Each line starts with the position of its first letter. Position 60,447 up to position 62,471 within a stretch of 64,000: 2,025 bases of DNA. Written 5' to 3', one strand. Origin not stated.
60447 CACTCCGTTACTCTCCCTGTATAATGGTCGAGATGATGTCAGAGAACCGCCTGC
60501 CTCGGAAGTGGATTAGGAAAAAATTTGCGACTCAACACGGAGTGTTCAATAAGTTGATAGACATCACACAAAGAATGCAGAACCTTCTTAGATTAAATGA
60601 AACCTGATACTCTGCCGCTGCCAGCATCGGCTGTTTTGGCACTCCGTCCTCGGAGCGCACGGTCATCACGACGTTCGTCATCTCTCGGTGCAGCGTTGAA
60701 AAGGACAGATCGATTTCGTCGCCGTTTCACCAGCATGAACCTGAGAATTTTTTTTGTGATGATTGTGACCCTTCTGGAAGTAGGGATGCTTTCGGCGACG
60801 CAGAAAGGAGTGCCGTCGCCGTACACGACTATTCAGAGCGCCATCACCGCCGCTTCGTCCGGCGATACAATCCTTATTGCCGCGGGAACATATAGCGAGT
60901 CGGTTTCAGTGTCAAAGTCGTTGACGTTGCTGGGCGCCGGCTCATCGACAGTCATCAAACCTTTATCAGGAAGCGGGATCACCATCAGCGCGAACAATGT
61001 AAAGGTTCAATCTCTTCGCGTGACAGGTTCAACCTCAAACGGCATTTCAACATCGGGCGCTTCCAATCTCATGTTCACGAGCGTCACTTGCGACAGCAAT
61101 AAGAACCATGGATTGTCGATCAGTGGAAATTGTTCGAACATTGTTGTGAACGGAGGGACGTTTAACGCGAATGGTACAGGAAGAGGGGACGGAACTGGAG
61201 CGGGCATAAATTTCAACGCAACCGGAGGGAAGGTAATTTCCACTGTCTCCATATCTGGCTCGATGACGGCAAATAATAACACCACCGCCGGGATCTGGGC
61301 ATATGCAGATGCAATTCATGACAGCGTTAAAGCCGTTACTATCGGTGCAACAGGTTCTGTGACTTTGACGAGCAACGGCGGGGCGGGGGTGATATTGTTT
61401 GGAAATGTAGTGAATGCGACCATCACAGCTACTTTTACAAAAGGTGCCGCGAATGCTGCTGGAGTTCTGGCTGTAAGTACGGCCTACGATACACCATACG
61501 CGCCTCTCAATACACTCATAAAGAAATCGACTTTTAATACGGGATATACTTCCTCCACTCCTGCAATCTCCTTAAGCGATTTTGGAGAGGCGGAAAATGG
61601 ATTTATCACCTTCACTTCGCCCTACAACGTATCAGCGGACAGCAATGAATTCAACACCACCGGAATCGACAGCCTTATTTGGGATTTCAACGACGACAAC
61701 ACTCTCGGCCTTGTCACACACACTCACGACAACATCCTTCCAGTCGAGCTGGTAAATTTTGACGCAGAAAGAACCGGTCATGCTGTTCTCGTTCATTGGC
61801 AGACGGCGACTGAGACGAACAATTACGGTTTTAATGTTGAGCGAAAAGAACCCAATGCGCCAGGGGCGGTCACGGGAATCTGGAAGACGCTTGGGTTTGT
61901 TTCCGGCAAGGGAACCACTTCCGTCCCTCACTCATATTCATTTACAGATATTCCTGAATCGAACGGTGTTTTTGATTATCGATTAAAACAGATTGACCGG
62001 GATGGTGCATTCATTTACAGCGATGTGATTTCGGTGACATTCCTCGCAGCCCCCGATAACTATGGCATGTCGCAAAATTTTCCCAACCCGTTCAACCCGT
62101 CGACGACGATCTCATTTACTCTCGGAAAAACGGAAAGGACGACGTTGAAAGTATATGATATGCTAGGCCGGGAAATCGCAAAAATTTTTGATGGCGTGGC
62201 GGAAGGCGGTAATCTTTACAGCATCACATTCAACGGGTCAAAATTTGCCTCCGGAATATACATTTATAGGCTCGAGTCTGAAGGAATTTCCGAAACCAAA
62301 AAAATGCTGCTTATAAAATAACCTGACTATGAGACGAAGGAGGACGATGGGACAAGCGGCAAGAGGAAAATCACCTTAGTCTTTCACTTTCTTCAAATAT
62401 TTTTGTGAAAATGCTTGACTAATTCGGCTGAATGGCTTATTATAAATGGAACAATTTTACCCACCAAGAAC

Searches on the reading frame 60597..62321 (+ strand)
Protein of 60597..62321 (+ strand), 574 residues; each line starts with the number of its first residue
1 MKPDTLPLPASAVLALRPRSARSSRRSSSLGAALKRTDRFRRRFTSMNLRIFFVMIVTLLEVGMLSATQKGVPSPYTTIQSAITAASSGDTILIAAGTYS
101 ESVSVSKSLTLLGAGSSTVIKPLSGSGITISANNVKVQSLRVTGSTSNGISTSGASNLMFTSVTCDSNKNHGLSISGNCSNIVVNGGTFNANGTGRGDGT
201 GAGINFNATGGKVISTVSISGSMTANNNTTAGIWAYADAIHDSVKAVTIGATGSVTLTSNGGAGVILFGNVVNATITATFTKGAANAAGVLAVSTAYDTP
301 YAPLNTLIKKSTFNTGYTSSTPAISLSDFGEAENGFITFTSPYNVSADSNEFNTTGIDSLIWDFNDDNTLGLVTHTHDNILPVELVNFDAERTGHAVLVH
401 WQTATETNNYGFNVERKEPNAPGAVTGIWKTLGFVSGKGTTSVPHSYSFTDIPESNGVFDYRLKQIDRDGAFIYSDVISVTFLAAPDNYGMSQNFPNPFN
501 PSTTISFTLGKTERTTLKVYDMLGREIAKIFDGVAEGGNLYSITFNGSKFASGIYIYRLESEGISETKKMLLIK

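Call 52: search_protein_families(library=pfam, proteins=[window:60597-62321:+], max_evalue=0.00001)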
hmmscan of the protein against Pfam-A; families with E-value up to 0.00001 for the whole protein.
window:60597-62321:+ (574 aa): 1 family
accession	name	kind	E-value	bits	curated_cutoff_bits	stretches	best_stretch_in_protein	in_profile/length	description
PF18962.6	Por_Secre_tail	-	1.4e-09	38.5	27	1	495-570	2-73/75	Secretion system C-terminal sorting domain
